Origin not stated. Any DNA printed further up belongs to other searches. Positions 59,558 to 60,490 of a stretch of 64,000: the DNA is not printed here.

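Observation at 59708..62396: ABC/AAA_21-type ATPase + DUF4276-like protein cassette (PARIS/OLD/AbiL-like architecture), possibly with a third upstream gene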

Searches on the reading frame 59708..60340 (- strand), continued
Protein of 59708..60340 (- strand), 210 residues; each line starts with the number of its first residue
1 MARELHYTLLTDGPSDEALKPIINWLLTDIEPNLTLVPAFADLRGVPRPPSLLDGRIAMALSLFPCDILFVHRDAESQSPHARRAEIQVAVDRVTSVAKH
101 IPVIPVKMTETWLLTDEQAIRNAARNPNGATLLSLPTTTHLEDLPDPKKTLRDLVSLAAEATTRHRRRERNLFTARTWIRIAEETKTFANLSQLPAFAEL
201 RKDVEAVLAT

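Call 51: search_protein_families(library=pfam, alignment_id=A1, max_evalue=0.01)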
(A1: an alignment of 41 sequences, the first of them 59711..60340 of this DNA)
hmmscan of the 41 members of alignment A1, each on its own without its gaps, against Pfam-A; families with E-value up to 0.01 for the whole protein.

A. member 1, window:59711-60340:- (210 aa): 1 family
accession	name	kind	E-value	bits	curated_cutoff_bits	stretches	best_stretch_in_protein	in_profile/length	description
PF14103.11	DUF4276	-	0.0031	18.2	30.2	1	79-156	70-154/192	Domain of unknown function (DUF4276)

B. families by the number of members that match (of 41 scanned): 4 families
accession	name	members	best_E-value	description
PF14103.11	DUF4276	29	3e-06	Domain of unknown function (DUF4276)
PF13676.11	TIR_2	1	0.00033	TIR domain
PF00948.26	Flavi_NS1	1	0.00083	Flavivirus non-structural Protein NS1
PF23242.1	AAA_lid_TRIP13_C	1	0.0038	TRIP13-like, AAA+ ATPase lid C-terminal domain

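Call 54: list_cluster_members(proteins=[P0001, P0121, P0128, P0002])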
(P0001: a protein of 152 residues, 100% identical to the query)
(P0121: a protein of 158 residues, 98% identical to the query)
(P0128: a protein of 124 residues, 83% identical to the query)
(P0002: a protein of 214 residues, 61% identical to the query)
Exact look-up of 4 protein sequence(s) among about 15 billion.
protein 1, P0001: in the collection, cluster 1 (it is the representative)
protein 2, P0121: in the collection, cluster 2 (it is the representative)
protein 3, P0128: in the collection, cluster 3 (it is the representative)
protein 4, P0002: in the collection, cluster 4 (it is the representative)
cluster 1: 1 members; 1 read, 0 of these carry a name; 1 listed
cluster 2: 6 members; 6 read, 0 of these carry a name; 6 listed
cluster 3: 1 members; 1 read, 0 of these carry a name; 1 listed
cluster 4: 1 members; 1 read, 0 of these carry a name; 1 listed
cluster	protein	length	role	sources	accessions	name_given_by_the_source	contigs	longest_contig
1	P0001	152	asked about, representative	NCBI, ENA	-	-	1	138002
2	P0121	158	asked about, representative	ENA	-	-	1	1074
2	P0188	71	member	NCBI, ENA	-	-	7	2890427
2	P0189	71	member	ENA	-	-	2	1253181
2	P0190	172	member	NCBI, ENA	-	-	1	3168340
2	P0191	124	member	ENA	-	-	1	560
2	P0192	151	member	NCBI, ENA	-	-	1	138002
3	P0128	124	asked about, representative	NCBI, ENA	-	-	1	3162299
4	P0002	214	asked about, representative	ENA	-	-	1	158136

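Call 65: search_protein_families(library=pfam, alignment_id=A3, max_evalue=0.00001)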
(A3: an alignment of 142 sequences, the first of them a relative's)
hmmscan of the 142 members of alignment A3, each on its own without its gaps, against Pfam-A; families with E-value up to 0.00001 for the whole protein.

A. member 1, L002:3325-4845:- (506 aa): 1 family
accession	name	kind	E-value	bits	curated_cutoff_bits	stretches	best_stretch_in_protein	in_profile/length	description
PF07596.16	SBP_bac_10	-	1.2e-15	58.7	23.3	1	224-487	1-266/268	Protein of unknown function (DUF1559)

B. families by the number of members that match (of 142 scanned): 180 families (the first 25 are shown)
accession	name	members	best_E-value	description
PF00583.31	Acetyltransf_1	3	2.1e-10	Acetyltransferase (GNAT) family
PF13424.12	TPR_12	2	2.4e-219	Tetratricopeptide repeat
PF13374.12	TPR_10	2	1e-166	Tetratricopeptide repeat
PF24885.1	TPR_NPHP3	2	1.7e-111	Nephrocystin-3 TPR domain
PF00515.34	TPR_1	2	7.8e-76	Tetratricopeptide repeat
PF00158.32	Sigma54_activat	2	1.5e-67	Sigma-54 interaction domain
PF13176.12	TPR_7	2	3.5e-65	Tetratricopeptide repeat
PF04413.22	Glycos_transf_N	2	5e-61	3-Deoxy-D-manno-octulosonic-acid transferase (kdotransferase)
PF13181.12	TPR_8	2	5.8e-59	Tetratricopeptide repeat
PF07719.23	TPR_2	2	3.4e-57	Tetratricopeptide repeat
PF02775.26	TPP_enzyme_C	2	5.4e-56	Thiamine pyrophosphate enzyme, C-terminal TPP binding domain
PF00205.28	TPP_enzyme_M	2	5.8e-54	Thiamine pyrophosphate enzyme, central domain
PF13635.12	DUF4143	2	2.9e-45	Domain of unknown function (DUF4143)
PF02776.23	TPP_enzyme_N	2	2.6e-43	Thiamine pyrophosphate enzyme, N-terminal TPP binding domain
PF13432.12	TPR_16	2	1.1e-38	Tetratricopeptide repeat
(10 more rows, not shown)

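Call 66: search_protein_families(library=padloc, alignment_id=A3, max_evalue=0.00001)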
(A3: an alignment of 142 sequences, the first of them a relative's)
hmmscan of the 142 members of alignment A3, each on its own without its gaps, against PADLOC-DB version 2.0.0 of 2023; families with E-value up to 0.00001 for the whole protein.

A. member 1, L002:3325-4845:- (506 aa): 0 families

B. families by the number of members that match (of 142 scanned): 79 families (the first 25 are shown)
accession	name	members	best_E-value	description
PDLC04791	PDC-S01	2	1.2e-169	-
PDLC04790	PDC-S01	2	8e-89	-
PDLC04789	PDC-S01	2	2.2e-49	-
PDLC01993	RtcR--CARF_AAA_HTH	2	2.4e-49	-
PDLC04787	PDC-S01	2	2e-35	-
PDLC01169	TPR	2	3.2e-30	TPR repeats containing protein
PDLC04788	PDC-S01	2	1.7e-23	-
PDLC04786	PDC-S01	2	1.1e-17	-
PDLC04792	PDC-S01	2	2.8e-12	-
PDLC02919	HEAT-ARM_XIII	2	7.9e-09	-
PDLC04781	PDC-M71B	2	1.9e-08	-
PDLC01088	C3a189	2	4.4e-07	kinase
PDLC01986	CARF_m4--CARF_TM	2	5.2e-07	-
PDLC01995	RtcR_PspF2--CARF_AAA_HTH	1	4.3e-115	-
PDLC01994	RtcR_PspF1--CARF_AAA_HTH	1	1.2e-55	-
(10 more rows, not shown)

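Call 70: search_protein_families(library=pfam, proteins=[L001:13846-15036:+, L001:15045-15656:+], max_evalue=0.001)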
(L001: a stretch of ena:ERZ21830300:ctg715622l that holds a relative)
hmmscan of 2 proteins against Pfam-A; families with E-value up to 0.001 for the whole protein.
L001:13846-15036:+ (396 aa): 4 families
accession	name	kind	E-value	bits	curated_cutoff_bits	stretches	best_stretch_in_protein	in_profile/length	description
PF13304.12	AAA_21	-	1.1e-32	114.7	27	1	30-344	1-304/304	AAA domain, putative AbiEii toxin, Type IV TA system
PF13175.12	AAA_15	-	1.3e-12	48.4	32.1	1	297-343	326-374/374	AAA ATPase domain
PF02463.25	SMC_N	-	2.3e-08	34.2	40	0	6-48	1-44/220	RecF/RecN/SMC N terminal domain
PF11398.14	DUF2813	-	3.7e-05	23.7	21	0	300-344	284-326/372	Protein of unknown function (DUF2813)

L001:15045-15656:+ (203 aa): 1 family
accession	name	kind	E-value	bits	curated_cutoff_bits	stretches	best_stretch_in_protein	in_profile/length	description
PF14103.11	DUF4276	-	1.2e-16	61.9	30.2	1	3-197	1-192/192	Domain of unknown function (DUF4276)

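Call 72: search_protein_families(library=padloc, proteins=[L001:13846-15036:+, L001:15045-15656:+], max_evalue=0.001)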
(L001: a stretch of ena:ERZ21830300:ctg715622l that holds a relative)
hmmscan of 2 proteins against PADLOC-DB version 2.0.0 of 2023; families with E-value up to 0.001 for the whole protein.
L001:13846-15036:+ (396 aa): 103 families (the best 25 are shown)
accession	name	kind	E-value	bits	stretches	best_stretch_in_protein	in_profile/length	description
PDLC04177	HEC-01A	-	5.9e-132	438.4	1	5-396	3-393/393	-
PDLC04175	HEC-01A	-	3.5e-54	182.2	1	8-394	7-361/363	-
PDLC04178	HEC-01A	-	3.1e-44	149.6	1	25-391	25-380/399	-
PDLC04183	HEC-01A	-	5.1e-43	145.6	1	25-394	21-401/402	-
PDLC04182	HEC-01A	-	1.9e-38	130.5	1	26-392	29-401/406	-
PDLC02980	AriA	-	4.3e-31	107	1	30-344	1-304/304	-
PDLC04174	HEC-01A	-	3.9e-30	103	1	211-393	77-260/264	-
PDLC04176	HEC-01A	-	3.5e-28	97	1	27-393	22-367/371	-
PDLC04184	HEC-01A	-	2.9e-26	90.5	2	210-352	241-400/464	-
PDLC04391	PDC-M07A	-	4.2e-25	86.6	2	210-391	208-401/412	-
PDLC04393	PDC-M07A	-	7.3e-24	82.5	2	210-391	217-405/435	-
PDLC04389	PDC-M07A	-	1.2e-23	81.8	2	208-391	218-423/443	-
PDLC04144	HEC-01B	-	5.6e-22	76.4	1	210-393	208-391/395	-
PDLC04392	PDC-M07A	-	2.5e-21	74.2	2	211-390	216-402/432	-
PDLC04180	HEC-01A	-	3e-21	74.1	2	277-371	252-349/382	-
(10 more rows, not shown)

L001:15045-15656:+ (203 aa): 7 families
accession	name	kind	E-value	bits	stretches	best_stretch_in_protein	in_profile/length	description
PDLC04201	HEC-01B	-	5.4e-65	216.8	1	1-199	6-199/202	-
PDLC04195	HEC-01B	-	1.6e-30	104.7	1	26-200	3-184/199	-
PDLC04192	HEC-01B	-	2.8e-15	54.5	1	37-198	19-174/182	-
PDLC04199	HEC-01B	-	2.2e-13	48.4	1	39-166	2-133/203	-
PDLC04197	HEC-01B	-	6.8e-06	23.9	1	106-155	87-135/192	-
PDLC04194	HEC-01B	-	4.3e-05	21.4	1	107-161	93-146/204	-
PDLC04205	HEC-01B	-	0.00025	18.8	1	106-134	114-142/213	-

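Call 86: search_dna_similar(query=window:59711-60340:-, collection=plasmids, mode=protein, max_rows=15, max_evalue=0.00001)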
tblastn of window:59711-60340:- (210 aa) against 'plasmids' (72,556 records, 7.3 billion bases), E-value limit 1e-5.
Records with a match: 2; places in all: 2; records where one place covers at least 80% of the query: 1.
Best place of each record, by identity: <60% 2.
By first word of the organism name: Kovacikia 1; Burkholderia 1.
By predicted mobility (MOB-suite, as given by PLSDB): non-mobilizable 2.
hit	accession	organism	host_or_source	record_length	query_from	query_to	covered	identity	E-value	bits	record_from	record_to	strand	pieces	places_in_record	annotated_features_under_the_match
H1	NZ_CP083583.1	Kovacikia minuta CCNUW1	cell culture,fresh water lake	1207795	4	208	98%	42.6%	5e-36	140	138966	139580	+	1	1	record has no annotation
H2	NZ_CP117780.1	Burkholderia sp. FERM BP-3421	soil sample,soil sample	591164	4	153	71%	35.1%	3e-11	69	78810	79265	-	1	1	hypothetical protein | AAA family ATPase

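Call 87: search_dna_similar(query=window:59711-60340:-, collection=phages, mode=protein, max_rows=10, max_evalue=0.001)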
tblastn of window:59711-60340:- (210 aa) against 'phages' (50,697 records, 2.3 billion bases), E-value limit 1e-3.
No match.

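Call 88: find_related_loci(query=A1, collection=viral_contigs, flank=5000)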
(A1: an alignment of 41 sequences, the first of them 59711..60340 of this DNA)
Query A1 (210 aa) in viral_contigs; peptide patterns used: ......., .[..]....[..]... (x = any residue, [..] = any of these).
43 stretches matched a pattern, but none encodes a relative of the query by tblastn (E <= 1e-3).
